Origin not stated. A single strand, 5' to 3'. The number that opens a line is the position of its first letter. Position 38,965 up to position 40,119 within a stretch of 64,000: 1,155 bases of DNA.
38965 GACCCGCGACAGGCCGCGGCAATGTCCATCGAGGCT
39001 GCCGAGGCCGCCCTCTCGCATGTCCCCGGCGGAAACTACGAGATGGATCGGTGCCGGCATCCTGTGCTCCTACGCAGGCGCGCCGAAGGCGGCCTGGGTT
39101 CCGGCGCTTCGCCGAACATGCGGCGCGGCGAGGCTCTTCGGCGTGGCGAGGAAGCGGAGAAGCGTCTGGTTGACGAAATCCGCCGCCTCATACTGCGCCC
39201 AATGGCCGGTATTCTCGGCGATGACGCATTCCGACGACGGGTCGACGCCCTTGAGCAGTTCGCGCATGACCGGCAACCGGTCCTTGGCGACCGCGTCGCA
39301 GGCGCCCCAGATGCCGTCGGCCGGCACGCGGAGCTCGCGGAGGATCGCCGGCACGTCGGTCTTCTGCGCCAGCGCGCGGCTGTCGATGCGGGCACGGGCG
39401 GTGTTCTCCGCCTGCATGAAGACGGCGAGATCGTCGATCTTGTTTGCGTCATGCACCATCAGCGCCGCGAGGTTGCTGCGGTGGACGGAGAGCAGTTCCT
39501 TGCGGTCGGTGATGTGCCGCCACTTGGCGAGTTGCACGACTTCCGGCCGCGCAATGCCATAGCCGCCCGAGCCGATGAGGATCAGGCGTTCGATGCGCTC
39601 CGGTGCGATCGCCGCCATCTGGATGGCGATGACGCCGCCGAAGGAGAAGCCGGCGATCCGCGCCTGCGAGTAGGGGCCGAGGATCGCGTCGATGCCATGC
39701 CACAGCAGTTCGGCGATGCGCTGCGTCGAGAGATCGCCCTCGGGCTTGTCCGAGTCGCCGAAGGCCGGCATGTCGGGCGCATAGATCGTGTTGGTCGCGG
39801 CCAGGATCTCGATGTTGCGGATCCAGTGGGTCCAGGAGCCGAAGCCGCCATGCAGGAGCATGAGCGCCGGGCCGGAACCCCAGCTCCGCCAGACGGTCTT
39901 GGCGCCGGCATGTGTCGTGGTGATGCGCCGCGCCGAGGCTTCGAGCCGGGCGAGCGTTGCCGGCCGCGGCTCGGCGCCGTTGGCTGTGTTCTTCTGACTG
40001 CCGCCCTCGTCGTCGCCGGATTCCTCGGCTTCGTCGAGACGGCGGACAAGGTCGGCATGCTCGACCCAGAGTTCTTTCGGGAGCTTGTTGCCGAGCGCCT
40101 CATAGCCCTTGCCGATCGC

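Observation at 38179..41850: GTP-type PEP carboxykinase fused to an alpha/beta hydrolase, co-transcribed with a bicupin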

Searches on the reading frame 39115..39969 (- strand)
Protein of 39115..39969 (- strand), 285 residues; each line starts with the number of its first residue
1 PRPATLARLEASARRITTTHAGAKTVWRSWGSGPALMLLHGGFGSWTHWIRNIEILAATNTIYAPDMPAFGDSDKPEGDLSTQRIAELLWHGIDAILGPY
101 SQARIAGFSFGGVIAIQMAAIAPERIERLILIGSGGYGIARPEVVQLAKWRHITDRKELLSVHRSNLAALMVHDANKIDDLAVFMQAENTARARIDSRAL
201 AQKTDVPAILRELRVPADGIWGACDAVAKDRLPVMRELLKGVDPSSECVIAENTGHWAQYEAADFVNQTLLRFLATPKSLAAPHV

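Call 13: find_homologous_proteins(query=window:39115-39969:-, max_evalue=0.00001)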
Query seq(285 aa) (285 aa): 600 proteins with E <= 0.00001 among 4767 candidates; the best 120 are listed.
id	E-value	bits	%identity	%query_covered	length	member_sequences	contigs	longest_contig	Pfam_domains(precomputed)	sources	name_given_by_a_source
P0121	2.1e-127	442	85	82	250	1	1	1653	PF12697.14,PF00561.27,PF12146.16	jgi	jgi:pimeloyl-ACP methyl ester carboxylesterase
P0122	1.8e-126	439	67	98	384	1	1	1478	PF12697.14,PF00561.27,PF00975.27,PF12146.16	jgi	jgi:pimeloyl-ACP methyl ester carboxylesterase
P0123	3.2e-126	438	66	98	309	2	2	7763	PF12697.14,PF00561.27,PF12146.16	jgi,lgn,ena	-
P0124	1.1e-121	423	65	98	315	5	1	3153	PF12697.14,PF00561.27,PF12146.16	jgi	jgi:2-hydroxy-6-oxonona-2,4-dienedioate hydrolase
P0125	1.7e-117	410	63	98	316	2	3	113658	PF12697.14,PF00561.27,PF12146.16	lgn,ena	-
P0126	3.5e-116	405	62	98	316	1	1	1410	PF12697.14,PF00561.27,PF12146.16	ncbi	-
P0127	5.7e-114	398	63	96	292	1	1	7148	PF12697.14,PF00561.27,PF12146.16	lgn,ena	-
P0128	3.9e-110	386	62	94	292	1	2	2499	PF12697.14,PF00561.27,PF12146.16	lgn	-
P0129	3.9e-87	310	66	70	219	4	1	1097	PF12697.14,PF00561.27,PF12146.16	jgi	jgi:pimeloyl-ACP methyl ester carboxylesterase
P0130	1.8e-73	265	47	95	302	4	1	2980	PF12697.14,PF00561.27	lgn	-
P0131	6.8e-73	263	46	95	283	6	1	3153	PF12697.14,PF00561.27,PF00975.27,PF12146.16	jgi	jgi:2-hydroxy-6-oxonona-2,4-dienedioate hydrolase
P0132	3.3e-70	255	46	95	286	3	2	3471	PF12697.14,PF00561.27,PF00975.27,PF12146.16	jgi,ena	jgi:pimeloyl-ACP methyl ester carboxylesterase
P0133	4.2e-70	254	45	95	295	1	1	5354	PF12697.14,PF00561.27,PF12146.16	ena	-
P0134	7.2e-70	254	43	96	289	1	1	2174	PF12697.14,PF00561.27,PF12146.16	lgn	-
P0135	5.9e-69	251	44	94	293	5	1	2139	PF12697.14,PF00561.27,PF12146.16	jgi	jgi:pimeloyl-ACP methyl ester carboxylesterase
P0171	2.6e-60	222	43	96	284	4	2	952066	PF12697.14,PF00561.27,PF00975.27,PF12146.16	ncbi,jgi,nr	ncbi:MAG: alpha/beta hydrolase fold protein [Ramlibacter sp.]|jgi:pimeloyl-ACP methyl ester carboxyl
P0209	1.1e-57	214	40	94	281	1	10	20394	PF12697.14,PF00561.27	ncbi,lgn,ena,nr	ncbi:MAG TPA: alpha/beta fold hydrolase [Stellaceae bacterium]|nr:alpha/beta fold hydrolase [Stellac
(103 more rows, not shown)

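Call 14: find_encoding_contigs(protein=P0125, flank=10000, max_places=2)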
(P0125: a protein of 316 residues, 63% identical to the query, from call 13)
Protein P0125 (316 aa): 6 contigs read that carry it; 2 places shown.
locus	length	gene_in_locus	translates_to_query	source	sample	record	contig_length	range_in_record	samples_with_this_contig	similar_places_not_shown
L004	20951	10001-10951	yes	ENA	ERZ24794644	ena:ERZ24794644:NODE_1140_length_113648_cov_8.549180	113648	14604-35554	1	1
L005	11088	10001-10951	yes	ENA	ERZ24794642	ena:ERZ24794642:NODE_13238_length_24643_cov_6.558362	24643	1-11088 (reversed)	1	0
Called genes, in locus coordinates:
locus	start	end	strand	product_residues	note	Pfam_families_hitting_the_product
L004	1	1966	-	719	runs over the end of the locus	PF00912:Transgly, PF00905:Transpeptidase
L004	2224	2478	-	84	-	-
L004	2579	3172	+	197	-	PF05068:MtlR (weak)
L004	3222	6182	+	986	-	PF02739:5_3_exonuc_N, PF01367:5_3_exonuc, PF01612:DNA_pol_A_exo1, PF00476:DNA_pol_A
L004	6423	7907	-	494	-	PF07690:MFS_1, PF00083:Sugar_tr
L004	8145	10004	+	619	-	PF17297:PEPCK_N, PF00821:PEPCK_GTP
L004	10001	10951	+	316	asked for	PF00561:Abhydrolase_1, PF12146:Hydrolase_4 (weak), PF12697:Abhydrolase_6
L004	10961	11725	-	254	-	PF00106:adh_short, PF08659:KR, PF13561:adh_short_C2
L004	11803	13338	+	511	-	PF00890:FAD_binding_2, PF01266:DAO, PF03486:HI0933_like (faint), PF07992:Pyr_redox_2 (weak), PF12831:FAD_oxidored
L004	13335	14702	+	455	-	PF03972:MmgE_PrpD_N, PF19305:MmgE_PrpD_C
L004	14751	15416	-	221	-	PF03734:YkuD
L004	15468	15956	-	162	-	-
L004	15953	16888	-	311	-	-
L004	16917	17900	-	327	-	PF04909:Amidohydro_2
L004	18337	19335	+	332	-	PF00072:Response_reg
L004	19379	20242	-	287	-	PF13247:Fer4_11, PF13620:CarboxypepD_reg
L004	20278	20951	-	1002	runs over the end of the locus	PF21423:AhtL-like_1st, PF00384:Molybdopterin, PF01568:Molydop_binding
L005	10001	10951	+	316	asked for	PF00561:Abhydrolase_1, PF12146:Hydrolase_4 (weak), PF12697:Abhydrolase_6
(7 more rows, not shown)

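Call 15: find_encoding_contigs(protein=P0123, flank=8000, max_places=2)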
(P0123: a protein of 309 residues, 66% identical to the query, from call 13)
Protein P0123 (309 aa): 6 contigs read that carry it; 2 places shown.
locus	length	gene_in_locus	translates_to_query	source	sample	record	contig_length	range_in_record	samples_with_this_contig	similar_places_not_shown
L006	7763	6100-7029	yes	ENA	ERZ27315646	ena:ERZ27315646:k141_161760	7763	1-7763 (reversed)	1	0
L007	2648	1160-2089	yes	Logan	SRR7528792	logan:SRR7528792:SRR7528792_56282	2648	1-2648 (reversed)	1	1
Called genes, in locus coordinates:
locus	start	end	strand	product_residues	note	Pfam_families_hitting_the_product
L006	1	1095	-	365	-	?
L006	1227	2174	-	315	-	PF01370:Epimerase, PF02719:Polysacc_synt_2 (faint), PF04321:RmlD_sub_bind, PF07993:NAD_binding_4 (faint), PF16363:GDP_Man_Dehyd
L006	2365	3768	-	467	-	PF00083:Sugar_tr, PF06609:TRI12 (weak), PF07690:MFS_1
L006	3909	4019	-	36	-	-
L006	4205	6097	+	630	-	PF17297:PEPCK_N, PF00821:PEPCK_GTP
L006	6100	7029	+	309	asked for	PF00561:Abhydrolase_1, PF12146:Hydrolase_4, PF12697:Abhydrolase_6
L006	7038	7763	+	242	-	?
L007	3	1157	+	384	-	?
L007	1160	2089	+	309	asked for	PF00561:Abhydrolase_1, PF12146:Hydrolase_4, PF12697:Abhydrolase_6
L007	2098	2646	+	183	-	?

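Call 16: find_encoding_contigs(protein=P0127, flank=8000, max_places=2)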
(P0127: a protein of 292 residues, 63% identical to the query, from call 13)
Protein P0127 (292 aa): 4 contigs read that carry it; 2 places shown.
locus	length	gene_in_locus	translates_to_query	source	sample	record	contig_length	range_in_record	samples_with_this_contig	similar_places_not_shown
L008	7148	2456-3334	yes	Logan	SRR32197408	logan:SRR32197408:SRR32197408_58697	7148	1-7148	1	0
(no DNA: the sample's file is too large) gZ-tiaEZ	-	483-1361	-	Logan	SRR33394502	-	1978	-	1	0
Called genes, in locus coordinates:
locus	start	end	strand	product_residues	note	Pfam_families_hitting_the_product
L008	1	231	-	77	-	?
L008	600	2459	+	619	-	PF17297:PEPCK_N, PF00821:PEPCK_GTP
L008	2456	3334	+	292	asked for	PF00561:Abhydrolase_1, PF12146:Hydrolase_4, PF12697:Abhydrolase_6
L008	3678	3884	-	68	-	-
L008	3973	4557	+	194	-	PF27456:NudK_N, PF00293:NUDIX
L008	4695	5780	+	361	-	PF11064:DUF2865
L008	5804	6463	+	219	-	PF02230:Abhydrolase_2, PF01738:DLH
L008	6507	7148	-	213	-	?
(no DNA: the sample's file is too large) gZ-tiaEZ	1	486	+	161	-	?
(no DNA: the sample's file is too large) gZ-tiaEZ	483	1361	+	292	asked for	PF00561:Abhydrolase_1, PF12146:Hydrolase_4, PF12697:Abhydrolase_6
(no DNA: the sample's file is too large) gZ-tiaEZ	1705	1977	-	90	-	?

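Call 21: find_related_loci(query=A2, collection=genome_contigs, flank=10000)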
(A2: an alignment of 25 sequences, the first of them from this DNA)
Query A2 (285 aa) in genome_contigs; peptide patterns used: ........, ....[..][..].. (x = any residue, [..] = any of these).
600 stretches matched a pattern (row limit reached: there are more); 576 encode a relative of the query (tblastn E <= 1e-3); the best 80 are kept; 80 distinct loci.
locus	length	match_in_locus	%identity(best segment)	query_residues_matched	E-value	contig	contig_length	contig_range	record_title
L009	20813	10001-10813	42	3-272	2e-68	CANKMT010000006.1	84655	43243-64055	MAG: Betaproteobacteria bacterium isolate TH-Jun18-184 genome assembly, contig: TH-Jun18-C395, whole genome shotgun sequ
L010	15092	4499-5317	43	6-279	2e-67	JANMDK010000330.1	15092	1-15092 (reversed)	MAG: Pseudomonadota bacterium isolate OTE_75_metabat_17 OTE_75_k141_3606368, whole genome shotgun sequence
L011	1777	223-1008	42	9-270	2e-68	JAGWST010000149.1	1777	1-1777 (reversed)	MAG: bacterium isolate REEB356 k141_1296464, whole genome shotgun sequence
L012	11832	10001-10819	40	4-275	7e-66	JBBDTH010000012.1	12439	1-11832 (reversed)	MAG: Rhodospirillales bacterium isolate LejiaC_61_12 Lejia_C_11774_length_12439_cov_7, whole genome shotgun sequence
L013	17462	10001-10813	41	1-272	5e-65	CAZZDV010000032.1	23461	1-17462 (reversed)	MAG TPA_asm: uncultured Bordetella sp. isolate SRP128246_co1_109 genome assembly, contig: NODE_4160_length_23461_cov_12.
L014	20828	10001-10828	41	4-278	4e-64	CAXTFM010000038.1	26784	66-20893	MAG TPA_asm: uncultured Beijerinckiaceae bacterium isolate private_T1916_metawrap_bin.5 genome assembly, contig: private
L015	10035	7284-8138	39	1-282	6e-63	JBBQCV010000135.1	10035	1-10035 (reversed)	MAG: Burkholderiales bacterium isolate Co_metawrap_1213 Cmw_1213_k141_20514996_length_10035_cov_11.7759, whole genome sh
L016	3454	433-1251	42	2-275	1e-62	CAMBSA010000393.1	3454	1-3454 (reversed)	MAG: Bordetella parapertussis isolate AH-24oct19-201 genome assembly, contig: AH-24oct19-C74706, whole genome shotgun se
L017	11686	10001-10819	41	5-276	1e-62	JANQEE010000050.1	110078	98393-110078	MAG: Minwuiaceae bacterium isolate PL23a_bin.115 k99_953135, whole genome shotgun sequence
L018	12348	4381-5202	42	3-277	3e-62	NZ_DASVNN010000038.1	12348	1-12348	MAG: Ramlibacter sp. isolate SMAG_U3128 k141_294189, whole genome shotgun sequence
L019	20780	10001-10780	43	10-270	6e-62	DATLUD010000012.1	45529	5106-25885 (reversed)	MAG TPA_asm: Candidatus Dormiibacterota bacterium isolate SMAG_U13974 k141_576784, whole genome shotgun sequence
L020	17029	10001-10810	39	6-276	5e-62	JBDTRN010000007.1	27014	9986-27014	MAG: Betaproteobacteria bacterium isolate cluster3_bin.248 NODE_5571_length_27014_cov_6.011351, whole genome shotgun seq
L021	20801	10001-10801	41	4-270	1e-61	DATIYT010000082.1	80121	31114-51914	MAG TPA_asm: Stellaceae bacterium isolate SMAG_U15282 k141_1572800, whole genome shotgun sequence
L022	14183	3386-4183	40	4-270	3e-61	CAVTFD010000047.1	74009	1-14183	MAG: uncultured Alphaproteobacteria bacterium isolate MFD09286.bin.1.141 genome assembly, contig: contig_65932, whole ge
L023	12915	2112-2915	41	6-274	7e-61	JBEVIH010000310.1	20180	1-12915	MAG: Xanthobacteraceae bacterium isolate T2R6BO_autometa_bin_0012 T2R6BO_autometa_bin_0012_k133_7691043, whole genome sh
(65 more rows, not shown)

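Call 25: search_solved_structures(query=A2, max_evalue=0.00001, show_alignments=2)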
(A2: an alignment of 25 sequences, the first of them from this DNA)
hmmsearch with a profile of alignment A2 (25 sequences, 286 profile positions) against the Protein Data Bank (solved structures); distinct sequences matched with E-value up to 0.00001: 270 (the best 60 are shown).
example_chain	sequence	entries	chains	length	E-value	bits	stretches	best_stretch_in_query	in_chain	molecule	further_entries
7zjt_A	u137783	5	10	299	3.6e-30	108.4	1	37-282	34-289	4,5:9,10-diseco-3-hydroxy-5,9,17-trioxoandrosta-1(10),2-diene-4-oate hydrolase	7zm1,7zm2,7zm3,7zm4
2vf2_A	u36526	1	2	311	5.2e-30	107.8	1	37-281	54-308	2-HYDROXY-6-OXO-6-PHENYLHEXA-2,4-DIENOATE HYDROLASE BPHD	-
5jz9_A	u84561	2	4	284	5.7e-30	107.7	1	37-280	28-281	4,5:9,10-diseco-3-hydroxy-5,9,17-trioxoandrosta-1(10),2-diene-4-oate hydrolase | 2-hydroxy-6-oxo-6-phenylhexa-2,4-dienoate hydrolase BphD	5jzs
5jzb_A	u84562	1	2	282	7.3e-30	107.3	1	37-280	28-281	4,5:9,10-diseco-3-hydroxy-5,9,17-trioxoandrosta-1(10),2-diene-4-oate hydrolase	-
2wud_A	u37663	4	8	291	3.1e-29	105.3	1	37-281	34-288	2-HYDROXY-6-OXO-6-PHENYLHEXA-2,4-DIENOATE HYDROLASE BPHD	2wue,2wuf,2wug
2og1_A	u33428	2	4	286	9e-24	87.3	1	27-281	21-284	2-hydroxy-6-oxo-6-phenylhexa-2,4-dienoate hydrolase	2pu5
5ng7_A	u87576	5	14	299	1.2e-23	86.9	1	25-141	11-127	epoxide hydrolase | Alpha/beta epoxide hydrolase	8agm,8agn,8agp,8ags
2puh_A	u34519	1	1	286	6.3e-23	84.6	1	27-281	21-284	2-hydroxy-6-oxo-6-phenylhexa-2,4-dienoate hydrolase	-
2rht_A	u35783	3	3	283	6.4e-23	84.5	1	27-281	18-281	2-hydroxy-6-oxo-6-phenylhexa-2,4-dienoate hydrolase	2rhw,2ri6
3v1k_A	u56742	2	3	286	3e-22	82.3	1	27-281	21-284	2-hydroxy-6-oxo-6-phenylhexa-2,4-dienoate hydrolase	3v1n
2d0d_A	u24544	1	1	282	8.3e-22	80.9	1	32-145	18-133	2-hydroxy-6-oxo-7-methylocta-2,4-dienoate hydrolase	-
1u2e_A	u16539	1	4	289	8.3e-22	80.9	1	30-282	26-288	2-hydroxy-6-ketonona-2,4-dienedioic acid hydrolase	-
9ijk_A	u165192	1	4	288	8.4e-22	80.9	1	30-282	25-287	2-hydroxy-6-oxononadienedioate/2-hydroxy-6-oxononatrienedioate hydrolase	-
3v1l_A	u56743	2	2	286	2.1e-21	79.6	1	27-281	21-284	2-hydroxy-6-oxo-6-phenylhexa-2,4-dienoate hydrolase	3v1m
1iun_A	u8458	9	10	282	2.8e-21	79.2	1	32-145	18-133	meta-Cleavage product hydrolase | 2-hydroxy-6-oxo-7-methylocta-2,4-dienoate hydrolase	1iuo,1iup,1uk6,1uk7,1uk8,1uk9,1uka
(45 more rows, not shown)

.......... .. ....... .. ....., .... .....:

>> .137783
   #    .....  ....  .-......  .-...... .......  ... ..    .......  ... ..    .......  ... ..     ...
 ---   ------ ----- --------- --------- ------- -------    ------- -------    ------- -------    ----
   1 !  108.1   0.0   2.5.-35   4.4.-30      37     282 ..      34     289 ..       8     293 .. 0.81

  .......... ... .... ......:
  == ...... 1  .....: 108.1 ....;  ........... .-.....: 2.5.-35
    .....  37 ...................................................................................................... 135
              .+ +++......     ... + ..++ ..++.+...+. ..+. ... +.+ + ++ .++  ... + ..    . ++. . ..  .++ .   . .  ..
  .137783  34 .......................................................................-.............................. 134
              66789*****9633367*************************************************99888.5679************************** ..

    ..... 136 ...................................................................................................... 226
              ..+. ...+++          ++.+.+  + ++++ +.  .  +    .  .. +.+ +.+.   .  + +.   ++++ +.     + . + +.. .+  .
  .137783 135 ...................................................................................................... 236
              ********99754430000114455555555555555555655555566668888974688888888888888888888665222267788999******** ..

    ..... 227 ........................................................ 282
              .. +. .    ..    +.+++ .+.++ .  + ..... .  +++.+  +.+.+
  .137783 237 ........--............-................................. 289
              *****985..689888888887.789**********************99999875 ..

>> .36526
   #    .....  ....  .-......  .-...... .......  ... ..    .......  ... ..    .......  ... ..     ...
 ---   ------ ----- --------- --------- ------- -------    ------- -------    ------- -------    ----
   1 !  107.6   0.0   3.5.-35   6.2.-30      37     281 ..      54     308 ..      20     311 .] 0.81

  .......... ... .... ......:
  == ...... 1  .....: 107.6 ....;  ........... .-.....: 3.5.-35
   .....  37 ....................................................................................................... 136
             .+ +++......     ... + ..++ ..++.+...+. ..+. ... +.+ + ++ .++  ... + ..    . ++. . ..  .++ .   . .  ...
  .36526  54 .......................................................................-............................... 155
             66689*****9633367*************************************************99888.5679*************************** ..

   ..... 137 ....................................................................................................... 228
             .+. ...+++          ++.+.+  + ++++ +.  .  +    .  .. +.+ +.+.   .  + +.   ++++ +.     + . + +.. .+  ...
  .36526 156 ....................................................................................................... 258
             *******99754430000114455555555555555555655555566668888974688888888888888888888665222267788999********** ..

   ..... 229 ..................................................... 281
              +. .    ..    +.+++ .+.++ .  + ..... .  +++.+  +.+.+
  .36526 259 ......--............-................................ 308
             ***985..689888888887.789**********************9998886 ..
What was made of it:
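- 39136..39960 (-): Alpha/beta-hydrolase domain (residues ~631-905) of an uncharacterised family. Features are the HGG oxyanion motif (667-669), the SWTHW.RN motif, Ser736 (39643-39645), Asp852 (39295-39297) and His883 (39202-39204). The nearest solved structures are HsaD and BphD at E about 1e-30 (call 25).
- On Meta-cleavage-product C-C hydrolase (HsaD/BphD/MhpC): GFSFGG aligns with GNSLGG of HsaD (call 25).
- Closest known: Meta-cleavage-product C-C hydrolases. Same: They are the best solved-structure relatives of the hydrolase domain, at E about 4e-30 over the whole fold (call 25).
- Closest known: Meta-cleavage-product C-C hydrolases. Different: The oxyanion loop is three residues shorter (call 25).
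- The hydrolase's nearest solved relatives are meta-cleavage-product C-C hydrolases (call 25).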

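Call 37: search_protein_representatives(alignment_id=A2)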
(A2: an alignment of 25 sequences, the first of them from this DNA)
Query: 25 sequences, 286 profile positions. Proteins with E-value up to 0.001 (for the whole library): 110474; up to 1e-10: 23326; up to 1e-30: 732. The best 150 are listed.
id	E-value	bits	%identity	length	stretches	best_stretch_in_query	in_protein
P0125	1.1e-130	451.4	-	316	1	7-285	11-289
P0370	4.9e-116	403.3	-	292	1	8-284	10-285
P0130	7.6e-116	402.7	-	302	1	7-282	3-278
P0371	3.2e-104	364.5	-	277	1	12-282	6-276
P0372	9.3e-104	363.0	-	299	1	8-281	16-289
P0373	2.7e-103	361.4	-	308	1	7-282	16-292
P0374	4.1e-103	360.9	-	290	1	6-283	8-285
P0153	1.4e-102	359.1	-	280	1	7-281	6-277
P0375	3.3e-101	354.6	-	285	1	9-282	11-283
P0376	1.2e-99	349.6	-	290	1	8-278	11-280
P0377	5.9e-99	347.2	-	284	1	8-282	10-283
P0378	3.1e-98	344.9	-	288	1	7-281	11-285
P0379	4.3e-98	344.4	-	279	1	9-281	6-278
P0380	7.2e-98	343.7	-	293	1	6-279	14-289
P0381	1.3e-97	342.8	-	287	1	10-282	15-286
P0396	1.9e-92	325.9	-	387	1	10-282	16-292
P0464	1.5e-82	293.4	-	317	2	77-284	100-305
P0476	2.2e-81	289.6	-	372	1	7-278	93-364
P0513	1.1e-77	277.4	-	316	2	98-281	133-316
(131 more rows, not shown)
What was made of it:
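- The 150 best of 1.84 billion representatives are stand-alone proteins (call 37).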

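Call 38: search_protein_families(library=pfam, proteins=[P0476, P0396, P0464, P0513], max_evalue=0.01)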
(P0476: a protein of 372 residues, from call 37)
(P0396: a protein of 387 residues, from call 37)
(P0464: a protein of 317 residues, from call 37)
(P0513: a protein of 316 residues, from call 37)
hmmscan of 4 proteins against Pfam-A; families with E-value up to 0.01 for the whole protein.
P0476 (372 aa): 3 families
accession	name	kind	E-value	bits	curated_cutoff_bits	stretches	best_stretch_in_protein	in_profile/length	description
PF12697.13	Abhydrolase_6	-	4.2e-18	67.2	26.3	1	130-356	1-212/217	Alpha/beta hydrolase family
PF00561.26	Abhydrolase_1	-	1.8e-15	57.7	25.8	1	128-353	1-243/245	alpha/beta hydrolase fold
PF00975.26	Thioesterase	-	5.3e-05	24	26.4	1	130-209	3-80/226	Thioesterase domain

P0396 (387 aa): 3 families
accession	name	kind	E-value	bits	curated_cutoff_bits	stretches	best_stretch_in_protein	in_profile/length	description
PF12697.13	Abhydrolase_6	-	6.7e-18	66.6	26.3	1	48-284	1-216/217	Alpha/beta hydrolase family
PF00561.26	Abhydrolase_1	-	2.1e-16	60.8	25.8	1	47-279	2-245/245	alpha/beta hydrolase fold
PF12146.15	Hydrolase_4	-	0.00011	22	27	1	48-277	7-237/239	Serine aminopeptidase, S33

P0464 (317 aa): 3 families
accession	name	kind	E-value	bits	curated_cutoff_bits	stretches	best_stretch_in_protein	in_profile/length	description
PF00561.26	Abhydrolase_1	-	2.8e-21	76.7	25.8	1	40-177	1-107/245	alpha/beta hydrolase fold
PF12697.13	Abhydrolase_6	-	2.2e-14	55.1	26.3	1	42-295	1-216/217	Alpha/beta hydrolase family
PF12146.15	Hydrolase_4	-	0.0018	18.1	27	1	43-175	8-122/239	Serine aminopeptidase, S33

P0513 (316 aa): 4 families
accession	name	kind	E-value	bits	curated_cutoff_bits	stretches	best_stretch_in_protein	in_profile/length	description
PF12697.13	Abhydrolase_6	-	4e-18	67.3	26.3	1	48-310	1-217/217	Alpha/beta hydrolase family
PF00561.26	Abhydrolase_1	-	5.9e-16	59.3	25.8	1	46-193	1-111/245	alpha/beta hydrolase fold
PF12146.15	Hydrolase_4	-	4.1e-07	30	27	1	144-302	78-237/239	Serine aminopeptidase, S33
PF06259.18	Abhydrolase_8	-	0.00081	19.5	20.5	1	139-185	106-152/178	Alpha/beta hydrolase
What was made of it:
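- Tried and rejected: The two longer outliers have no extra Pfam domain (call 38).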
